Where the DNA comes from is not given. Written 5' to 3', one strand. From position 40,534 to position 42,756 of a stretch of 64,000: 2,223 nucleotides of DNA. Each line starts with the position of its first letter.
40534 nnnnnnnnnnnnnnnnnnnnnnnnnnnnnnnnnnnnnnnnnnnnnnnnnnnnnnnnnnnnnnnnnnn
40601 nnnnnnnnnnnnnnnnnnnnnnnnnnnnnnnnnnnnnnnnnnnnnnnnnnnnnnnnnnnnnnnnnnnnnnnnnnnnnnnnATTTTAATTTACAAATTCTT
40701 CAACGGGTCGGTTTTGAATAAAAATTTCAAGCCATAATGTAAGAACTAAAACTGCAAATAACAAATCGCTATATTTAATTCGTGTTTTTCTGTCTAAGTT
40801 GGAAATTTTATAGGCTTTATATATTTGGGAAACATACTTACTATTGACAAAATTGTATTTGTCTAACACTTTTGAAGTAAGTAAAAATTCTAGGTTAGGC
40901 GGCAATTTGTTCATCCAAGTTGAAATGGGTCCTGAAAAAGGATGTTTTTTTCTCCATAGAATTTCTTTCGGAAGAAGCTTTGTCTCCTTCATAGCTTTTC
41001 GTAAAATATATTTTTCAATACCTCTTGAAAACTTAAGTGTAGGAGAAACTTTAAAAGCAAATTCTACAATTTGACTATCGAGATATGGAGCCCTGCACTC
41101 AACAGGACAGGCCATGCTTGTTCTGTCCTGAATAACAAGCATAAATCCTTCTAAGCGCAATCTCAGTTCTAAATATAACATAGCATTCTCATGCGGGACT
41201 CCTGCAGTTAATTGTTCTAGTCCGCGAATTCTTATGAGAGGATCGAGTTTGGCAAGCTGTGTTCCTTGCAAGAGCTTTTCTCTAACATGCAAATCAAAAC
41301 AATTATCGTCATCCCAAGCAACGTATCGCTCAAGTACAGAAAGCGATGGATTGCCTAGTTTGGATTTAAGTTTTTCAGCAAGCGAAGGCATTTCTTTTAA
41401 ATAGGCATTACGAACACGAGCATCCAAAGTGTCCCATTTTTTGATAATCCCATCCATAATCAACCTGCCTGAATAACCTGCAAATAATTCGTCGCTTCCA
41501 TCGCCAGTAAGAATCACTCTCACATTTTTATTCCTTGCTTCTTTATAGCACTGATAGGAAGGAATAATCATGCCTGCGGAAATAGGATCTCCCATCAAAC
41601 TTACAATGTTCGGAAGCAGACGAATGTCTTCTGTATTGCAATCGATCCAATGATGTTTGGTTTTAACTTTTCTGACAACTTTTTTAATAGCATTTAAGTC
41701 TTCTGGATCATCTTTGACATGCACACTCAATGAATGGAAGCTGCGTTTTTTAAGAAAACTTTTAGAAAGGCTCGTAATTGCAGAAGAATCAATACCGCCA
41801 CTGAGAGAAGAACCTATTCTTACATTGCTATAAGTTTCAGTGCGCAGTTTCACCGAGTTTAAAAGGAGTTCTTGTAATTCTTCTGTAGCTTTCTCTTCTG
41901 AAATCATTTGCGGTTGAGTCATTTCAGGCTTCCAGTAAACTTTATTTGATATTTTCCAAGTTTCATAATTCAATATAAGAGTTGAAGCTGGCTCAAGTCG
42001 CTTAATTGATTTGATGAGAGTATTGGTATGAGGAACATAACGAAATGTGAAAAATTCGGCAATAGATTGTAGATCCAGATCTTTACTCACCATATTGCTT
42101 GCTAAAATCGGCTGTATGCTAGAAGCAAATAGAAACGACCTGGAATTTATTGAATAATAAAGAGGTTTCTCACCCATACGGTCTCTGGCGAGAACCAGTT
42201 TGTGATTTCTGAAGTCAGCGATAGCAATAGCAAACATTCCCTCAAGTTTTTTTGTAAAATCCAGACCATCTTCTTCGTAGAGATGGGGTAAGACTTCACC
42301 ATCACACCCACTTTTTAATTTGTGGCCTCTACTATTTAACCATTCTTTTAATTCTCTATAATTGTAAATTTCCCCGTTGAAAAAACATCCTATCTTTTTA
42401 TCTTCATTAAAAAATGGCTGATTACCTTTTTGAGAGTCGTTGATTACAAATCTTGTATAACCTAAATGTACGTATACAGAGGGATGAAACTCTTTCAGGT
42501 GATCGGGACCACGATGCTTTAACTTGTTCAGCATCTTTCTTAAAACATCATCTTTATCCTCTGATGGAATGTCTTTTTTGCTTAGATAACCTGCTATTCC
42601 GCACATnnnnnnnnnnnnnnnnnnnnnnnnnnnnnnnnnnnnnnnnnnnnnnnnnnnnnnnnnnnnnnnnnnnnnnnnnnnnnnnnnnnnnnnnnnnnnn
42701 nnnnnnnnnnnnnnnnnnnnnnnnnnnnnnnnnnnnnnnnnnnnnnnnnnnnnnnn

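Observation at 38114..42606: Translationally coupled operon: AsnB-type amidotransferase, SAM methyltransferase, 508-aa GCS-like ligase candidate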

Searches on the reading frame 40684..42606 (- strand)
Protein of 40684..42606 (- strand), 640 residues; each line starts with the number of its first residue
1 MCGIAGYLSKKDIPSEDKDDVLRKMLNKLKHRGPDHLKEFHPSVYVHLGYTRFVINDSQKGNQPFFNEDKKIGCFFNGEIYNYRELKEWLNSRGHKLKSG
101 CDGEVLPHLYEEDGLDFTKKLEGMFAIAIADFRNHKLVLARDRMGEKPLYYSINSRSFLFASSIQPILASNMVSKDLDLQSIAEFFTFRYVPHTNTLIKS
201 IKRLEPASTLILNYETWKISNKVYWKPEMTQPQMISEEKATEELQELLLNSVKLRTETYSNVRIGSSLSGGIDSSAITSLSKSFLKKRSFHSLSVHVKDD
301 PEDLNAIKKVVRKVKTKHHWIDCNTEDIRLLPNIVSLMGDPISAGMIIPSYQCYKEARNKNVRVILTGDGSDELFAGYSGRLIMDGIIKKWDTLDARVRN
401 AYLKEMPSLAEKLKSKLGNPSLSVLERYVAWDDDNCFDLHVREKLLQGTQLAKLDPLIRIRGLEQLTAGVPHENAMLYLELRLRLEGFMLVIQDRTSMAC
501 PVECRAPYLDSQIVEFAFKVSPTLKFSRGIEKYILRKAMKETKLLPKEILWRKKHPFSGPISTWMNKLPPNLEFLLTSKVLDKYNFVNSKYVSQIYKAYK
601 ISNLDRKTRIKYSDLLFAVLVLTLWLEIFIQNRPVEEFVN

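Call 4: search_protein_families(library=pfam, proteins=[window:40684-42606:-], max_evalue=1)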
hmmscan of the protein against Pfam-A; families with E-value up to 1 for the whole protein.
window:40684-42606:- (640 aa): 7 families
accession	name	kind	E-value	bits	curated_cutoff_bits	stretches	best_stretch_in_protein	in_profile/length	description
PF00733.27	Asn_synthase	-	6.8e-66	223.8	21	1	243-626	1-353/354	Asparagine synthase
PF13537.11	GATase_7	-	3.2e-38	131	25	1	51-168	2-122/123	Glutamine amidotransferase domain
PF13522.11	GATase_6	-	1.4e-30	106.4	27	1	46-162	12-129/130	Glutamine amidotransferase domain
PF02540.23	NAD_synthase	-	0.0001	22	21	1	259-324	18-82/242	NAD synthase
PF12481.13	DUF3700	-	0.0008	19.4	27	1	118-163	126-171/228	Aluminium induced protein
PF06508.19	QueC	-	0.14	12.1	22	1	268-324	6-61/210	Queuosine biosynthesis protein QueC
PF22755.2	E217_gp28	-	0.15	12.7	27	1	158-226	35-97/110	E217 collar protein gp28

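Call 5: search_protein_families(library=ncbifam, proteins=[window:40684-42606:-], max_evalue=1)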
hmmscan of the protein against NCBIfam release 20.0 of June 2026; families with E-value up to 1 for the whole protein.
window:40684-42606:- (640 aa): 12 families
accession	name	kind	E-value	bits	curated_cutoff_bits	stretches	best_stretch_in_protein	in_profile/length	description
TIGR01536.1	asn_synth_AEB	equivalog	3.9e-116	389.1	267.1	1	2-557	1-517/517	asparagine synthase (glutamine-hydrolyzing)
TIGR03108.1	eps_aminotran_1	hypoth_equivalog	2.4e-106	356.9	816.9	1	1-626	1-625/628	XrtA/PEP-CTERM system amidotransferase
TIGR03104.1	trio_amidotrans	equivalog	3e-83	280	570.1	2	1-380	1-382/589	N-acetylglutaminylglutamine amidotransferase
NF006949.0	PRK09431.1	equivalog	1.5e-81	274.7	499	3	1-168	1-166/554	asparagine synthase B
NF033535.1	lass_lactam_cya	exception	1.5e-70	238.6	525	2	1-426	1-426/668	lasso peptide isopeptide bond-forming cyclase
NF033561.1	macrolact_Ik_Al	subfamily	5.7e-20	71.4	300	2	121-376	79-332/561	albusnodin/ikarugamycin family macrolactam cyclase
NF001484.0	PRK00331.1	subfamily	5.8e-13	48.1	381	1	48-171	69-202/601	isomerizing glutamine--fructose-6-phosphate transaminase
TIGR01135.1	glmS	equivalog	1.6e-12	46.8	418.05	1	59-204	81-233/607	glutamine--fructose-6-phosphate transaminase (isomerizing)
TIGR01134.1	purF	equivalog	3.3e-07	30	350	1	49-162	69-194/432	amidophosphoribosyltransferase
TIGR00552.1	nadE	equivalog_domain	6.3e-06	25.6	63.65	1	238-324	3-87/251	NAD(+) synthase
NF010587.0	PRK13980.1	equivalog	1.2e-05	24.7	255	1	238-378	8-149/267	NAD+ synthase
TIGR02172.1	Fb_sc_TIGR02172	paralog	0.14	12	228.2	1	291-328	80-117/226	TIGR02172 family protein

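Call 36: search_solved_structures(query=window:40684-42606:-, max_evalue=0.00001)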
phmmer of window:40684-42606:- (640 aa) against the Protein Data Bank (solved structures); distinct sequences matched with E-value up to 0.00001: 6.
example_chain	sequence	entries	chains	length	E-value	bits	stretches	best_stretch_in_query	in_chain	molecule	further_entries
7ylz_A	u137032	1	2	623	3.9e-44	154.6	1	1-378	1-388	hydroxyamidotransferase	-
6gq3_A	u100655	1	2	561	9.2e-39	136.9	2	26-378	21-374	Asparagine synthetase [glutamine-hydrolyzing]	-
8sue_A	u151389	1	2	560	1.1e-38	136.6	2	27-378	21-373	Asparagine synthetase [glutamine-hydrolyzing]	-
9b6c_A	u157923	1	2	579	6.3e-38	134.1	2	27-378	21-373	Asparagine synthetase [glutamine-hydrolyzing]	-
1ct9_A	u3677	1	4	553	3.3e-35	125.1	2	26-165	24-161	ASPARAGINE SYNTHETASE B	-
1q15_A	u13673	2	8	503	7.7e-12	47.9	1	100-378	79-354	CarA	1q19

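Call 63: find_homologous_proteins(query=window:40684-42606:-, max_evalue=1e-60)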
Query window:40684-42606:- (640 aa): 3095 proteins with E <= 1e-60 among 8000 candidates; the best 120 are listed.
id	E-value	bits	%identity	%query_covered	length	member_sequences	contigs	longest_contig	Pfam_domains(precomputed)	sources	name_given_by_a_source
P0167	0.0e+0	1453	100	100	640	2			PF00733.28,PF13522.12,PF13537.12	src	-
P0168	0.0e+0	1193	81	100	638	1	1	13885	PF00733.28,PF13522.12,PF13537.12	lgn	-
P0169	0.0e+0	1122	75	100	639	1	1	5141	PF00733.28,PF13522.12,PF13537.12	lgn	-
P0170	0.0e+0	1080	72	100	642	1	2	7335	PF00733.28,PF13522.12,PF13537.12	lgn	-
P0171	0.0e+0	1048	69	100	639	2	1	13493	PF00733.28,PF13522.12,PF13537.12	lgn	-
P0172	0.0e+0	1047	70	100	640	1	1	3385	PF00733.28,PF13522.12,PF13537.12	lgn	-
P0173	0.0e+0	1044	70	100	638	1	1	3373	PF00733.28,PF13522.12,PF13537.12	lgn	-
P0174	0.0e+0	1043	70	100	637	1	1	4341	PF00733.28,PF13522.12,PF13537.12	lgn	-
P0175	0.0e+0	1041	70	100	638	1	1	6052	PF00733.28,PF13522.12,PF13537.12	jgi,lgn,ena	-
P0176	0.0e+0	1040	71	100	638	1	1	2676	PF00733.28,PF13522.12,PF13537.12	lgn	-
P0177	0.0e+0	1019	69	100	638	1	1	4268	PF00733.28,PF13522.12,PF13537.12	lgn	-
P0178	3.5e-298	1009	67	100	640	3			PF00733.28,PF13522.12,PF13537.12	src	-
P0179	1.1e-295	1000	66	100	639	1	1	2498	PF00733.28,PF13522.12,PF13537.12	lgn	-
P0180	1.0e-288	977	66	100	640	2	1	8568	PF00733.28,PF13522.12,PF13537.12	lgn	-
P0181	1.1e-286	971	65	99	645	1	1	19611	PF00733.28,PF13522.12,PF13537.12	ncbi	-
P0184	8.5e-200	684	48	100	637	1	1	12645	PF00733.28,PF13522.12,PF13537.12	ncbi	-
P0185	2.5e-196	672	48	100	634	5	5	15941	PF00733.28,PF13522.12,PF13537.12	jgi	jgi:asparagine synthase (glutamine-hydrolysing)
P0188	4.5e-185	635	45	100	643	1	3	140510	PF00733.28,PF13522.12,PF13537.12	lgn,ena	-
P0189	3.5e-173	596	45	100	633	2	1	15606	PF00733.28,PF13522.12,PF13537.12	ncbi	-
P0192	2.9e-130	454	45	78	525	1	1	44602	PF00733.28,PF13522.12,PF13537.12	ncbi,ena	-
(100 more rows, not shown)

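Call 64: find_encoding_contigs(protein=P0188, flank=10000, max_places=1)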
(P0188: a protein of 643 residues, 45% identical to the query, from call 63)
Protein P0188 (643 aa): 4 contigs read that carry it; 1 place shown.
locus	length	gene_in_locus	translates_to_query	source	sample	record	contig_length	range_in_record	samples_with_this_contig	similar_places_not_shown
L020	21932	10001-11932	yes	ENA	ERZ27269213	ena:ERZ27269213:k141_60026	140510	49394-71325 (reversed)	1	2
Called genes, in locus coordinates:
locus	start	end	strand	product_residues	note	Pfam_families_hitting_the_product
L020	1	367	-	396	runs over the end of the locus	PF00155:Aminotran_1_2, PF00266:Aminotran_5 (weak), PF01053:Cys_Met_Meta_PP (weak)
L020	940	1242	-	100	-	-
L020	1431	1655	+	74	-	-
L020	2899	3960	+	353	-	PF00356:LacI (weak), PF13407:Peripla_BP_4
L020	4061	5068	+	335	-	PF03480:DctP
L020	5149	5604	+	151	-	PF04290:DctQ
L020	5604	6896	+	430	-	PF06808:DctM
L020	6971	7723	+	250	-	PF04909:Amidohydro_2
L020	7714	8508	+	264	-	PF04909:Amidohydro_2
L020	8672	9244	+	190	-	PF01613:Flavin_Reduct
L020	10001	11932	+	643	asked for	PF13522:GATase_6, PF13537:GATase_7, PF00733:Asn_synthase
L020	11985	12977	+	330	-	PF01209:Ubie_methyltran (weak), PF08241:Methyltransf_11 (weak), PF13649:Methyltransf_25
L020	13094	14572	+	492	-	-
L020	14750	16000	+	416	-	PF18130:ATPgrasp_N (faint), PF01071:GARS_A (faint), PF02655:ATP-grasp_3, PF02786:CPSase_L_D2 (faint), PF07478:Dala_Dala_lig_C (weak), PF13535:ATP-grasp_4, PF18603:LAL_C2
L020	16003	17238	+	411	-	PF07690:MFS_1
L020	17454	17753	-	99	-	PF13451:zf_Tbcl, PF23477:zf_Tbcl_2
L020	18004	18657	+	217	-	PF06314:ADC (weak)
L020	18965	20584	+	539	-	PF00343:Phosphorylase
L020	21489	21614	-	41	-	-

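Call 65: find_encoding_contigs(protein=P0185, flank=10000, max_places=1)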
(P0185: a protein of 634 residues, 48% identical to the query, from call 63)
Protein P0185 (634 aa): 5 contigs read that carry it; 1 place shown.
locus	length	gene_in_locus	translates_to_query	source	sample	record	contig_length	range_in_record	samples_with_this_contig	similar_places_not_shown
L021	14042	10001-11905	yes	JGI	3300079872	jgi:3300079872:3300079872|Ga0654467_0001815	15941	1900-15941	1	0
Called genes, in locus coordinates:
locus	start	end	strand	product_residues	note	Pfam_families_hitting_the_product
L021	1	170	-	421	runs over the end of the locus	PF01590:GAF, PF13492:GAF_3 (weak), PF13185:GAF_2, PF00512:HisKA, PF02518:HATPase_c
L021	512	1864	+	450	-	PF00970:FAD_binding_6 (weak), PF00175:NAD_binding_1, PF00111:Fer2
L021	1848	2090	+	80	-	-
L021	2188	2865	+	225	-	PF00072:Response_reg, PF00486:Trans_reg_C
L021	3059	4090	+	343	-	PF00892:EamA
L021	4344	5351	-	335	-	PF07082:DUF1350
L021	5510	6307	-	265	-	PF01476:LysM (weak)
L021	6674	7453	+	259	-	PF06485:Tab2-like_N, PF20429:Tab2-like_C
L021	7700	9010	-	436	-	PF00145:DNA_methylase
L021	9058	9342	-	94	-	PF10615:DUF2470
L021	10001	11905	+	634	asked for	PF13522:GATase_6, PF13537:GATase_7, PF00733:Asn_synthase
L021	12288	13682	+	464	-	PF01554:MatE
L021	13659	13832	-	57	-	-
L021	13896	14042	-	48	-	?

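Call 66: find_encoding_contigs(protein=P0192, flank=10000, max_places=1)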
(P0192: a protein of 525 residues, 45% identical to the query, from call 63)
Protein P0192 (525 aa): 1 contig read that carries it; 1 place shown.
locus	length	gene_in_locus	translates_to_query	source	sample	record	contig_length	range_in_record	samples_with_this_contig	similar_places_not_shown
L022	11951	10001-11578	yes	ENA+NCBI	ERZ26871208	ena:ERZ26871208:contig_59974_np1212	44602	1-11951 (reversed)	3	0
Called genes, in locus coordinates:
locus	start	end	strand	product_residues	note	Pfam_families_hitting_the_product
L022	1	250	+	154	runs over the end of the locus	-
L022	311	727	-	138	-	PF01526:DDE_Tnp_Tn3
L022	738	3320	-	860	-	PF13700:DUF4158, PF01526:DDE_Tnp_Tn3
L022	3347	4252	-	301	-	PF02899:Phage_int_SAM_1, PF13495:Phage_int_SAM_4, PF00589:Phage_integrase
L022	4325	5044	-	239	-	-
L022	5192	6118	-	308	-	-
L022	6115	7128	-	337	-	-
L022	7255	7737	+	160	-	PF00583:Acetyltransf_1, PF13673:Acetyltransf_10, PF13508:Acetyltransf_7, PF08445:FR47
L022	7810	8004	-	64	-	-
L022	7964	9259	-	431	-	-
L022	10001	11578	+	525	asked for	PF13522:GATase_6, PF13537:GATase_7, PF00733:Asn_synthase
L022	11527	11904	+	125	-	PF00733:Asn_synthase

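Call 67: search_protein_families(library=ncbifam, proteins=[L020:14750-16000:+, L020:16003-17238:+, L020:13094-14572:+, L020:11985-12977:+, L021:12288-13682:+], max_evalue=0.001)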
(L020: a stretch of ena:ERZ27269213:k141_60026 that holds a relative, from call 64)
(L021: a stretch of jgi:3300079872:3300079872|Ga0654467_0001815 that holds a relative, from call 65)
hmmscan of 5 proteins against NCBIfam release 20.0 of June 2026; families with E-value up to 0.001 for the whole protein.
L020:14750-16000:+ (416 aa): 38 families (the best 25 are shown)
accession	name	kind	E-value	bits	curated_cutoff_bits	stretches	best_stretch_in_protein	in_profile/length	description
NF002563.0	PRK02186.1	subfamily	4.6e-33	114.5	625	1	62-412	65-396/890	argininosuccinate lyase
NF005543.0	PRK07206.1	subfamily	2.9e-22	78.9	302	1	50-375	57-377/416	hypothetical protein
NF053745.1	AAntcapLigBacD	equivalog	3.3e-17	62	850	1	53-308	85-345/471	alanine--anticapsin ligase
NF041595.1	dap_A_syn_DdaF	equivalog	4.3e-15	55.4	840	1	56-294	66-295/424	dapdiamide A synthase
TIGR03909.1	pyrrolys_PylC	equivalog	5.5e-12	45.1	248.3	1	140-312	125-273/374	3-methylornithine--L-lysine ligase PylC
NF002378.0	PRK01372.1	subfamily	2.6e-11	42.8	243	1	99-287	96-267/305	D-alanine--D-alanine ligase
TIGR00768.1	rimK_fam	subfamily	1.2e-09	38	143.4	1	93-186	76-169/276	RimK family alpha-L-glutamate ligase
TIGR01205.1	D_ala_D_alaTIGR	subfamily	1.6e-09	37.2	245.65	1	103-278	105-273/318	D-alanine--D-alanine ligase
TIGR01369.1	CPSaseII_lrg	equivalog_domain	5.8e-09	34.1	1027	1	56-290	618-840/1052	carbamoyl-phosphate synthase (glutamine-hydrolyzing) large subunit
NF053643.1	Ddl_archaea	equivalog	7.2e-09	35.1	500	1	102-326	104-305/367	putative pseudomurein biosynthesis ATP-grasp protein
TIGR02144.1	LysX_arch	equivalog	7.9e-09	35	275.6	1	94-176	77-159/281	lysine biosynthesis protein LysX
NF009402.0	PRK12767.1-1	equivalog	2e-08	33.5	218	1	100-296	111-281/329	carbamoyl phosphate synthase-like protein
NF040720.1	MptN_Meth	equivalog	3.9e-08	32.7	350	1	103-188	100-184/291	tetrahydromethanopterin:alpha-L-glutamate ligase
NF003671.0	PRK05294.1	equivalog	3.6e-07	28.2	599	1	94-290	656-837/1058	carbamoyl-phosphate synthase large subunit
NF002527.0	PRK01966.1-3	equivalog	5.4e-07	29.1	310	1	103-224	117-224/332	D-alanine--D-alanine ligase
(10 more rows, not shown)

L020:16003-17238:+ (411 aa): 5 families
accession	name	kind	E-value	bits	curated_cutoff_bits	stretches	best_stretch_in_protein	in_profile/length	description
TIGR00900.1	2A0121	subfamily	4.6e-31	108.5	319.6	1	11-382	1-361/364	H+ Antiporter protein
NF052575.1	MFS_efflux_Tap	equivalog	2.8e-11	43.1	625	1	11-406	6-393/401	multidrug efflux MFS transporter Tap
NF007792.0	PRK10489.1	equivalog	3.4e-10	39.5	324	1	11-404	19-394/419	enterobactin transporter EntS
NF012178.0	tet_MFS_V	exception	1.5e-08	34.2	640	1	9-409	8-399/409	tetracycline efflux MFS transporter Tet(V)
TIGR00880.1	2_A_01_02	superfamily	0.00042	20.4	131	1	125-195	71-140/141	multidrug resistance protein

L020:13094-14572:+ (492 aa): 1 family
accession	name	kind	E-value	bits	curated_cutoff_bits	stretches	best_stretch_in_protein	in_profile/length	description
TIGR01436.1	glu_cys_lig_pln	equivalog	1.3e-06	27.1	463.15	1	355-476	305-435/446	glutamate--cysteine ligase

L020:11985-12977:+ (330 aa): 8 families
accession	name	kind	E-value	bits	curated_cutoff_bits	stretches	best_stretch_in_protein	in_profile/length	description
TIGR01934.1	MenG_MenH_UbiE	subfamily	6.6e-12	45.2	158.35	1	102-223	40-162/223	ubiquinone/menaquinone biosynthesis methyltransferase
NF001244.0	PRK00216.1-5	equivalog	5.8e-11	42.1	216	1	102-223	49-174/236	bifunctional demethylmenaquinone methyltransferase/2-methoxy-6-polyprenyl-1,4-benzoquinol methylase UbiE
NF001242.0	PRK00216.1-3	equivalog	1.4e-09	37.8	351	1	98-222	67-195/258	bifunctional demethylmenaquinone methyltransferase/2-methoxy-6-polyprenyl-1,4-benzoquinol methylase UbiE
NF001241.0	PRK00216.1-2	equivalog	5.8e-07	29.4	327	1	105-223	55-168/231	demethylmenaquinone methyltransferase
NF001240.0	PRK00216.1-1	equivalog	7.2e-06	25.2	378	1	75-205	40-173/251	bifunctional demethylmenaquinone methyltransferase/2-methoxy-6-polyprenyl-1,4-benzoquinol methylase UbiE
NF052510.1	methyltran_MpqE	exception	1.2e-05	24.8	335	1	104-223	49-172/234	methyl-plastoquinone biosynthesis methyltransferase MpqE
NF045667.1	MTase_DVU1556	equivalog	6.6e-05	22.5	155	1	103-246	24-162/213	DVU_1556 family methyltransferase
NF004452.0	PRK05785.1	equivalog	0.00041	19.9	207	1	102-193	52-138/228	hypothetical protein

L021:12288-13682:+ (464 aa): 6 families
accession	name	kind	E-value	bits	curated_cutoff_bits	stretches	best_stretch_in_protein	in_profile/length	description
NF041358.1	GntT_guanitoxin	equivalog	1e-189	631.1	525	1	1-435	1-435/438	guanitoxin biosynthesis MATE family efflux transporter GntT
TIGR00797.1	matE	subfamily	1.4e-59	202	147.4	1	23-416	3-396/396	MATE family efflux transporter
NF007690.0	PRK10367.1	equivalog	2.1e-53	181.8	409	1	15-431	11-425/441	MATE family efflux transporter DinF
NF007130.1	PRK09575.1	equivalog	2.5e-10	40.2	445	1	14-347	7-340/435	MATE family efflux transporter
NF052396.1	MATE_WgkD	equivalog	5.3e-06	25.7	510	1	22-381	12-369/428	tryglysin-associated MATE efflux transporter WgkD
NF000131.1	MATE_multi_MepA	equivalog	0.00012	21.4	850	1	29-203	32-206/451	multidrug efflux MATE transporter MepA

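Call 68: search_solved_structures(query=L020:14750-16000:+, max_evalue=0.001)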
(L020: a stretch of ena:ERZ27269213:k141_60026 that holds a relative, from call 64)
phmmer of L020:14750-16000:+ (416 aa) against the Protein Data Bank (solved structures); distinct sequences matched with E-value up to 0.001: 11.
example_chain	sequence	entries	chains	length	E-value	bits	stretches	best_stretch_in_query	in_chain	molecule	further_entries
3vot_A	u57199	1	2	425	2.9e-38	135.3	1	66-369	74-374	L-amino acid ligase, BL00235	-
4wd3_A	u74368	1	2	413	4.1e-20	75.5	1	60-378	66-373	L-amino acid ligase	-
3wo1_A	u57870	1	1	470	1.1e-16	64.2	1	36-313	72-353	Alanine-anticapsin ligase BacD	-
3wnz_A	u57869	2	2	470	2.7e-16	63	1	36-313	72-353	Alanine-anticapsin ligase BacD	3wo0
3vmm_A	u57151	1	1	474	2.8e-16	62.9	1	36-313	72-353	Alanine-anticapsin ligase BacD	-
4dim_A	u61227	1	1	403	5e-13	52.2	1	46-381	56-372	Phosphoribosylglycinamide synthetase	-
30vh_A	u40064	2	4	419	8.2e-13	51.5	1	72-315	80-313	L-amino acid ligase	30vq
2ip4_A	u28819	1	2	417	6e-05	25.6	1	109-293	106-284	Phosphoribosylamine--glycine ligase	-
9zvm_C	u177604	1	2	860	0.00015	24.3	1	94-180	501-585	Maltodextrin-binding protein,Biotin carboxylase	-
2xcl_A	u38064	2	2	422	0.00065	22.2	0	104-293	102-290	PHOSPHORIBOSYLAMINE--GLYCINE LIGASE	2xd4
3vpd_A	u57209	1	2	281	0.00084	21.8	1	76-215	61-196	Ribosomal protein S6 modification protein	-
